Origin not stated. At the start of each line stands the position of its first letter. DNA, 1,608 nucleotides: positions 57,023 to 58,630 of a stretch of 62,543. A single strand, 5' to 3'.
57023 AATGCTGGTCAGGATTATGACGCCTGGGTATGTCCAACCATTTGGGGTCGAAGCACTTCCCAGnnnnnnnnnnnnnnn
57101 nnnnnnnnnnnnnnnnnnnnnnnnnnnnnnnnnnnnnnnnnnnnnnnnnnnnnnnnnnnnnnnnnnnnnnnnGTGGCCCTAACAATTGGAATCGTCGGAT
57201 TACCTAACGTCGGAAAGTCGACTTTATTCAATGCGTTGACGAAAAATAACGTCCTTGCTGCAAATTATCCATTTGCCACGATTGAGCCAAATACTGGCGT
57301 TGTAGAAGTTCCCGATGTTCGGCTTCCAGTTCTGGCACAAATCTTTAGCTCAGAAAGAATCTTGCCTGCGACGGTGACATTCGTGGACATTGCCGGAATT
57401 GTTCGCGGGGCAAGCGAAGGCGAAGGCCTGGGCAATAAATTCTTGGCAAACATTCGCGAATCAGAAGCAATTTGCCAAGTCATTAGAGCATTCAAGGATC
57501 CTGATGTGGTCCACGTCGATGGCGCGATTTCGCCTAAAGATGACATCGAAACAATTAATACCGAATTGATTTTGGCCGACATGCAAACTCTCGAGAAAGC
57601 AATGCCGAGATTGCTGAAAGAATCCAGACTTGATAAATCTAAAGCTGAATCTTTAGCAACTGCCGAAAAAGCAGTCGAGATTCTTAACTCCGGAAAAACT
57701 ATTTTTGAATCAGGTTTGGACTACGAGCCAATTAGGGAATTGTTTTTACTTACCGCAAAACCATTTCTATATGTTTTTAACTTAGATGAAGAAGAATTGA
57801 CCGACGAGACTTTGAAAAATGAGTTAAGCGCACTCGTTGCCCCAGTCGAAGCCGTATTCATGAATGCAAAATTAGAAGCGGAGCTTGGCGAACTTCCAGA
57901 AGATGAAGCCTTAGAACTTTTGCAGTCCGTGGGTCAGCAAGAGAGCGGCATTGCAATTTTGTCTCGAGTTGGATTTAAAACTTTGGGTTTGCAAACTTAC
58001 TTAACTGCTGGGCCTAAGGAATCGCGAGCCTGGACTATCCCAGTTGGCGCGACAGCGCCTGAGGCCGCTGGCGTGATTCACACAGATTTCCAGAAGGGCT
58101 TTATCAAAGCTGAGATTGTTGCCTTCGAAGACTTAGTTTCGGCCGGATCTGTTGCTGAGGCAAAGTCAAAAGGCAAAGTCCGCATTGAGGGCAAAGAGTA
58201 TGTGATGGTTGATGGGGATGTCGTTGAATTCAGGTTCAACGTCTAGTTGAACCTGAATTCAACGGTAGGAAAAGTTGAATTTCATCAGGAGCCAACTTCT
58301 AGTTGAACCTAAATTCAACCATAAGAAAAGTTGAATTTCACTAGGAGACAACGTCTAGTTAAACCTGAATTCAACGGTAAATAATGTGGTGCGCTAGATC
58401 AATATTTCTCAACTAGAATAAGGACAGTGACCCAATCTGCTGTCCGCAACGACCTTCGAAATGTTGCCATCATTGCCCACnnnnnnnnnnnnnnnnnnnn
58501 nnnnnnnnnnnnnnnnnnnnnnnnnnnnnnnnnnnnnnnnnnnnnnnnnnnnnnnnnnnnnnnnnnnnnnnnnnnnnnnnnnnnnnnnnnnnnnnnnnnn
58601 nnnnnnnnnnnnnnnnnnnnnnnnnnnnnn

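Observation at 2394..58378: Recurrent architecture: gene 3' end, stop codon and hairpin tandemly reiterated downstream of three unrelated housekeeping genes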

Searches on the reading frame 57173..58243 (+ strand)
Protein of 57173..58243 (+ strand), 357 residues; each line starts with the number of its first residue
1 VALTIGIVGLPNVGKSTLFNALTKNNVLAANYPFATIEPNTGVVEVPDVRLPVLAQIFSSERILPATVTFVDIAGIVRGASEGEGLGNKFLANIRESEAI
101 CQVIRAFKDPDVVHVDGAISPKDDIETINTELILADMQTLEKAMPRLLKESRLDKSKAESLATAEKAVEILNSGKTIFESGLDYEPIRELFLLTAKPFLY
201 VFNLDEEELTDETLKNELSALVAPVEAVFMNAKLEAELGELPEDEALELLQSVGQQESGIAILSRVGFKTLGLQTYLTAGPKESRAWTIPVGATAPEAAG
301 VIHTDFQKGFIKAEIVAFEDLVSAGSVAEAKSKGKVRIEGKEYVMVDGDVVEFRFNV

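Call 29: find_encoding_contigs(protein=window:57173-58243:+, flank=10000, max_places=10)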
Protein seq(357 aa) (357 aa): 3 contigs read that carry it; 3 places shown.
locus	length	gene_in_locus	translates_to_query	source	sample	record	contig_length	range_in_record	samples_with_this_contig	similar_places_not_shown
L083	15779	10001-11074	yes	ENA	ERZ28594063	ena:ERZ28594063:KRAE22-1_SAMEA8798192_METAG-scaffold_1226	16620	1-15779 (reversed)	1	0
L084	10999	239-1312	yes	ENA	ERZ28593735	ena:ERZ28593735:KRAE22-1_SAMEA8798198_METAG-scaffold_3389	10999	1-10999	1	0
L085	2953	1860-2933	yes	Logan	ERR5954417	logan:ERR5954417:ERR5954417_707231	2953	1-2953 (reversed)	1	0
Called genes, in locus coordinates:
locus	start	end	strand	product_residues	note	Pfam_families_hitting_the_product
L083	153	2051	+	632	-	PF03190:Thioredox_DsbH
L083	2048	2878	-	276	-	PF01255:Prenyltransf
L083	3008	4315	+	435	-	PF13638:PIN_4, PF02562:PhoH, PF13604:AAA_30 (weak)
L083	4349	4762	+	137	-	PF06737:Transglycosylas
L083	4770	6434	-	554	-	PF05681:Fumerase, PF05683:Fumerase_C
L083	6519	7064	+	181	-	PF14030:DUF4245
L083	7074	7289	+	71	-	PF02609:Exonuc_VII_S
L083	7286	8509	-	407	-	PF13742:tRNA_anti_2, PF02601:Exonuc_VII_L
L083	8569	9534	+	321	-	PF02401:LYTB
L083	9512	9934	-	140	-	PF20177:DUF6542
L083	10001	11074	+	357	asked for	PF01926:MMR_HSR1, PF02421:FeoB_N, PF06071:YchF-GTPase_C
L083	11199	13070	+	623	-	PF00009:GTP_EFTU, PF22042:EF-G_D2, PF03144:GTP_EFTU_D2, PF00679:EFG_C, PF21018:BipA_C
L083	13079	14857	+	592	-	PF00496:SBP_bac_5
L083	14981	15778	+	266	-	?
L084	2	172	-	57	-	?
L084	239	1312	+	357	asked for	PF01926:MMR_HSR1, PF02421:FeoB_N, PF06071:YchF-GTPase_C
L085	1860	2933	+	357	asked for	PF01926:MMR_HSR1, PF02421:FeoB_N, PF06071:YchF-GTPase_C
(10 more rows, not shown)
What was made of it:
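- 57173..58246 (+): ychF (GTG start inferred at 57173; ...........*). The exact 357-aa protein is found on other contigs (call 29).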

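Call 32: find_related_loci(query=window:57173-58243:+, collection=metagenome_contigs, flank=10000)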
Query window:57173-58243:+ (357 aa) in metagenome_contigs; peptide patterns used: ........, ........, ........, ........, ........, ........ (x = any residue, [..] = any of these).
600 stretches matched a pattern (row limit reached: there are more); 526 encode a relative of the query (tblastn E <= 1e-3); the best 80 are kept; 80 distinct loci.
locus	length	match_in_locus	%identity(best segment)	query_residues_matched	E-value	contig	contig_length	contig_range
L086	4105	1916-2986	99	1-357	0e+0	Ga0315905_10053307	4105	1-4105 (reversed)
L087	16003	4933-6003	85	1-357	0e+0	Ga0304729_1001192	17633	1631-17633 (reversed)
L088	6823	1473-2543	84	1-357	0e+0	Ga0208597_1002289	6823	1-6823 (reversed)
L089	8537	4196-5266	84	1-357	0e+0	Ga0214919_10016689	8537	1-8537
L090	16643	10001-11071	80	1-357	0e+0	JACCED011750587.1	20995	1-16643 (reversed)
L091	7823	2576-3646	79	1-357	0e+0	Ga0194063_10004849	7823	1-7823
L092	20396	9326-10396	81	1-357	0e+0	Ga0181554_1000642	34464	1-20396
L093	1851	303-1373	78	1-357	0e+0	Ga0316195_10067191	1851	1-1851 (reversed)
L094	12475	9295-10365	79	1-357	0e+0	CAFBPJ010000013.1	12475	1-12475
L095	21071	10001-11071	78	1-357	0e+0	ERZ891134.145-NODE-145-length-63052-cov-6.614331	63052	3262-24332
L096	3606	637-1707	78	1-357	0e+0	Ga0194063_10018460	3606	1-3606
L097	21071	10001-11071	78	1-357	0e+0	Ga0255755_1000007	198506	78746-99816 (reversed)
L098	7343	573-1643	78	1-357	0e+0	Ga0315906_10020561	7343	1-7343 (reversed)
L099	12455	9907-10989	75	1-357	0e+0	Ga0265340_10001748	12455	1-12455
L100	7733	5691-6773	75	1-357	0e+0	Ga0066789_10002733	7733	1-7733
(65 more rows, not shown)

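Call 59: find_homologous_proteins(query=window:57173-58243:+, max_evalue=1e-100)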
Query seq(357 aa) (357 aa): 8000 proteins with E <= 1e-100 among 8000 candidates; the best 120 are listed.
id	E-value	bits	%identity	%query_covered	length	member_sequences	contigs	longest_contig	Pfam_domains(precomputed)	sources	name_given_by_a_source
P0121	9.9e-222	753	99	100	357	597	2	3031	PF01926.30,PF02421.25,PF06071.20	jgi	-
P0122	4.2e-218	741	97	100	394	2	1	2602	PF01926.30,PF02421.25,PF06071.20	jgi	jgi:ribosome-binding ATPase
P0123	2.2e-209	713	93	100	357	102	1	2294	PF01926.30,PF02421.25,PF06071.20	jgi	jgi:GTP-binding protein YchF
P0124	6.8e-196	668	87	100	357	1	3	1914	PF01926.30,PF02421.25,PF06071.20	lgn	-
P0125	1.4e-195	667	87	100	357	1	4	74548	PF01926.30,PF02421.25,PF06071.20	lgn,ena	-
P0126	1.4e-195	667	88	100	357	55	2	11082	PF01926.30,PF02421.25,PF06071.20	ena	-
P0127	2.8e-195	666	87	100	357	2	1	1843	PF01926.30,PF02421.25,PF06071.20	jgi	jgi:GTP-binding protein YchF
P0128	3.3e-195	666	87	100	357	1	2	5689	PF01926.30,PF02421.25,PF06071.20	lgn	-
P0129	5.3e-195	665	86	100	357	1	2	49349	PF01926.30,PF02421.25,PF06071.20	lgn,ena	-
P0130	6.2e-195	665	86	100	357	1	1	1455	PF01926.30,PF02421.25,PF06071.20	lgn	-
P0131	7.1e-195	665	87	100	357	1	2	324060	PF01926.30,PF02421.25,PF06071.20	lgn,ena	-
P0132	1.3e-194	664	87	100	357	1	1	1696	PF01926.30,PF02421.25,PF06071.20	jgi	-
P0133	3.0e-194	663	87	100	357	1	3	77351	PF01926.30,PF02421.25,PF06071.20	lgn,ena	-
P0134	1.2e-193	661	87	100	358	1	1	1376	PF01926.30,PF02421.25,PF06071.20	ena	-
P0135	1.4e-193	661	85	100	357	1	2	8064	PF01926.30,PF02421.25,PF06071.20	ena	-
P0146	2.2e-191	653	86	100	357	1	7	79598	PF02824.28,PF01926.30,PF02421.25,PF06071.20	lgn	-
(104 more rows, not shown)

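Call 60: find_encoding_contigs(protein=P0123, flank=3000, max_places=6)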
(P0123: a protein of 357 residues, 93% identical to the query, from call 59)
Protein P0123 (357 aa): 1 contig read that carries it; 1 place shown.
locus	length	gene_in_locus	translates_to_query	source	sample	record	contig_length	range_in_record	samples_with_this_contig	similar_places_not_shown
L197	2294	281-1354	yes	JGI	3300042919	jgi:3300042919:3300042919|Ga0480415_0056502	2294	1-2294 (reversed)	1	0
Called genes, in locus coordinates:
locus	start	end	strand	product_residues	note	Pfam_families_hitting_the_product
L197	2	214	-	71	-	?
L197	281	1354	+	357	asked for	PF01926:MMR_HSR1, PF02421:FeoB_N, PF06071:YchF-GTPase_C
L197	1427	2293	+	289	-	?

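Call 61: find_encoding_contigs(protein=P0126, flank=3000, max_places=6)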
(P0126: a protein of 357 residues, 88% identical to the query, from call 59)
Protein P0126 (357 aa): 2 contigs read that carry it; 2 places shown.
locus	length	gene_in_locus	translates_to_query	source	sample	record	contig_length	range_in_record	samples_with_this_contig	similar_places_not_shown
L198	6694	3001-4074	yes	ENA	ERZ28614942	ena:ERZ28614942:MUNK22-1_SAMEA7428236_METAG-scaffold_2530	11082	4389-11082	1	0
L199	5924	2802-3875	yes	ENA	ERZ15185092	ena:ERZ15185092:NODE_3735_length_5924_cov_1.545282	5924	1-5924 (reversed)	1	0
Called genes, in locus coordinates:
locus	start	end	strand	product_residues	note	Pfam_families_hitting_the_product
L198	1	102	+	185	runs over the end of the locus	PF14030:DUF4245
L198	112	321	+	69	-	PF02609:Exonuc_VII_S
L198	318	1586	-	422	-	PF13742:tRNA_anti_2, PF02601:Exonuc_VII_L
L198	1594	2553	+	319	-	PF02401:LYTB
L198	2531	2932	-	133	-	PF20177:DUF6542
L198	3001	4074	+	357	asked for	PF01926:MMR_HSR1, PF02421:FeoB_N, PF06071:YchF-GTPase_C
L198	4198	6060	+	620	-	PF00009:GTP_EFTU, PF22042:EF-G_D2, PF03144:GTP_EFTU_D2, PF00679:EFG_C, PF21018:BipA_C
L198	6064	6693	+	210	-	?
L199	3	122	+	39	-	?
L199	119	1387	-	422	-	PF13742:tRNA_anti_2, PF02601:Exonuc_VII_L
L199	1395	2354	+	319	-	PF02401:LYTB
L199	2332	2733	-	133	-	PF20177:DUF6542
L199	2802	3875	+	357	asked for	PF01926:MMR_HSR1, PF02421:FeoB_N, PF06071:YchF-GTPase_C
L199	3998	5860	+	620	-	PF00009:GTP_EFTU, PF22042:EF-G_D2, PF03144:GTP_EFTU_D2, PF00679:EFG_C, PF21018:BipA_C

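Call 62: find_encoding_contigs(protein=P0131, flank=10000, max_places=6)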
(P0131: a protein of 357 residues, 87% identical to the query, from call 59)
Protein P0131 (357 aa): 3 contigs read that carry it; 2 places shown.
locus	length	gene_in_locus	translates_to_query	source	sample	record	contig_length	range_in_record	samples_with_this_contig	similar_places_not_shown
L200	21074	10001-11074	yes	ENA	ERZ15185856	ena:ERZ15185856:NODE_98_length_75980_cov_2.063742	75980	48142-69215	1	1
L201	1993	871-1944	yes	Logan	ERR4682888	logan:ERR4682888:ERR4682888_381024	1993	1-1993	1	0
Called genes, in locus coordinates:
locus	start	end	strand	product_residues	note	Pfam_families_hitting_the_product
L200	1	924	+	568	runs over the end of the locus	PF25976:LpqB_N, PF10646:Germane, PF10647:Gmad1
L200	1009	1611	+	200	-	-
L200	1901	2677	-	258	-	PF01255:Prenyltransf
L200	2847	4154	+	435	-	PF13638:PIN_4, PF02562:PhoH, PF13604:AAA_30 (weak)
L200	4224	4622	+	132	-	PF06737:Transglycosylas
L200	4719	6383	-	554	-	PF05681:Fumerase, PF05683:Fumerase_C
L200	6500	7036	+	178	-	PF14030:DUF4245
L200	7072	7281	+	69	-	PF02609:Exonuc_VII_S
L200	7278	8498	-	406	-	PF13742:tRNA_anti_2, PF02601:Exonuc_VII_L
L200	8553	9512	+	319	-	PF02401:LYTB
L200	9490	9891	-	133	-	PF20177:DUF6542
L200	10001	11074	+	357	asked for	PF01926:MMR_HSR1, PF02421:FeoB_N, PF06071:YchF-GTPase_C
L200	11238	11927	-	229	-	PF00106:adh_short, PF01370:Epimerase (weak), PF08659:KR (weak), PF13561:adh_short_C2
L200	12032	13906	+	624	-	PF00009:GTP_EFTU, PF22042:EF-G_D2, PF03144:GTP_EFTU_D2, PF00679:EFG_C, PF21018:BipA_C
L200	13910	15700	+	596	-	PF00496:SBP_bac_5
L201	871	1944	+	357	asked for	PF01926:MMR_HSR1, PF02421:FeoB_N, PF06071:YchF-GTPase_C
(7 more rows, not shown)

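Call 86: find_encoding_contigs(protein=P0146, flank=1500, max_places=8)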
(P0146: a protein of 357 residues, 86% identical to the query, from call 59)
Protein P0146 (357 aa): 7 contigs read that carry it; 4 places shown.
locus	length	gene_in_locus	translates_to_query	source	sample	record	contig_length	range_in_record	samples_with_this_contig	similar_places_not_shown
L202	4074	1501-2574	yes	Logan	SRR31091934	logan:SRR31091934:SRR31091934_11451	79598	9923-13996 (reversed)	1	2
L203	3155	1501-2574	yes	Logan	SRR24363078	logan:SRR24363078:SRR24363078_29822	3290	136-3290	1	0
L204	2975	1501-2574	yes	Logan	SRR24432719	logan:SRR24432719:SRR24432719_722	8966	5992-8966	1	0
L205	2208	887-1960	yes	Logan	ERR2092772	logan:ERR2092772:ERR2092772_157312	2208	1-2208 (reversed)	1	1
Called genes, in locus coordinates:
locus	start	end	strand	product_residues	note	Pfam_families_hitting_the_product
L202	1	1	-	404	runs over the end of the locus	PF13742:tRNA_anti_2, PF02601:Exonuc_VII_L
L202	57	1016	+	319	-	PF02401:LYTB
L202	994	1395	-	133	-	PF20177:DUF6542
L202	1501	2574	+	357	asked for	PF01926:MMR_HSR1, PF02421:FeoB_N, PF02824:TGS (weak), PF06071:YchF-GTPase_C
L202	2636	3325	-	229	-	PF00106:adh_short, PF01370:Epimerase, PF08659:KR, PF13561:adh_short_C2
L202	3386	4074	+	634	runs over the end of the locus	PF00009:GTP_EFTU, PF22042:EF-G_D2, PF03144:GTP_EFTU_D2, PF00679:EFG_C, PF21018:BipA_C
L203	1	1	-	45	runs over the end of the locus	?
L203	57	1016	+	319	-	PF02401:LYTB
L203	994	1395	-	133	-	PF20177:DUF6542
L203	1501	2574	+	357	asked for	PF01926:MMR_HSR1, PF02421:FeoB_N, PF02824:TGS (weak), PF06071:YchF-GTPase_C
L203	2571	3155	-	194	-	?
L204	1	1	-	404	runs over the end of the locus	PF13742:tRNA_anti_2, PF02601:Exonuc_VII_L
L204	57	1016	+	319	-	PF02401:LYTB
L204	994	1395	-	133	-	PF20177:DUF6542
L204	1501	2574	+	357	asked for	PF01926:MMR_HSR1, PF02421:FeoB_N, PF02824:TGS (weak), PF06071:YchF-GTPase_C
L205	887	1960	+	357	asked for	PF01926:MMR_HSR1, PF02421:FeoB_N, PF02824:TGS (weak), PF06071:YchF-GTPase_C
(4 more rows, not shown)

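Call 87: find_encoding_contigs(protein=P0122, flank=1500, max_places=4)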
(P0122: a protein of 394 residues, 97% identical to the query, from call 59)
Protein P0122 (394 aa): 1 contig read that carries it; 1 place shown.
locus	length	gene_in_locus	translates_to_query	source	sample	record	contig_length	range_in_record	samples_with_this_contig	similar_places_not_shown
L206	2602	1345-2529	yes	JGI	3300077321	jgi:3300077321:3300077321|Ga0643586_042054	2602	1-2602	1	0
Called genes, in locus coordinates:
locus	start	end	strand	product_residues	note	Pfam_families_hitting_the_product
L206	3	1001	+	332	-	?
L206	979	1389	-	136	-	PF20177:DUF6542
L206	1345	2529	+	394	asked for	PF01926:MMR_HSR1, PF02421:FeoB_N, PF06071:YchF-GTPase_C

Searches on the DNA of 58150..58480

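Call 71: search_rna_families(source=window, start=58150, end=58480, threshold=evalue, max_evalue=10)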
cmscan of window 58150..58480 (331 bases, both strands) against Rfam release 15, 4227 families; matches with E-value up to 10: 9.
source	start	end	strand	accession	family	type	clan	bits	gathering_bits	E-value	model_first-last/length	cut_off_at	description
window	58221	58266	-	RF04095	MIR9746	Gene; miRNA;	-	24.4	79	0.013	1-110/110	no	MIR9746 microRNA precursor family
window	58221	58321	-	RF01013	mir-577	Gene; miRNA;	-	24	100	0.025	1-86/86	no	mir-577 microRNA precursor family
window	58219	58267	+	RF03618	mir-5592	Gene; miRNA;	-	23.1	82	0.075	8-57/66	no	mir-5592 microRNA precursor family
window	58217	58269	+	RF02009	mir-987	Gene; miRNA;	-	19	98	0.39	1-92/92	no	mir-987 microRNA precursor family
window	58226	58260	-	RF03743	MIR7696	Gene; miRNA;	-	18.9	83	0.47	1-88/88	no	MIR7696 microRNA precursor family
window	58218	58315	+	RF02029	sraA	Gene; sRNA;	-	15.5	56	8.5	1-95/95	no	sraA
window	58222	58265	+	RF03304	mir-1744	Gene; miRNA;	-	14.8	73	2.6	18-58/75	no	mir-1744 microRNA precursor family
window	58221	58267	+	RF04127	MIR8007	Gene; miRNA;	-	13.4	195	3.6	1-226/226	no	MIR8007 microRNA precursor family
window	58274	58372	-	RF02634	EF3314_EF3315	Gene; sRNA;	-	10.9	100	4.5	1-141/141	no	Enterococcus sRNA EF3314_EF3315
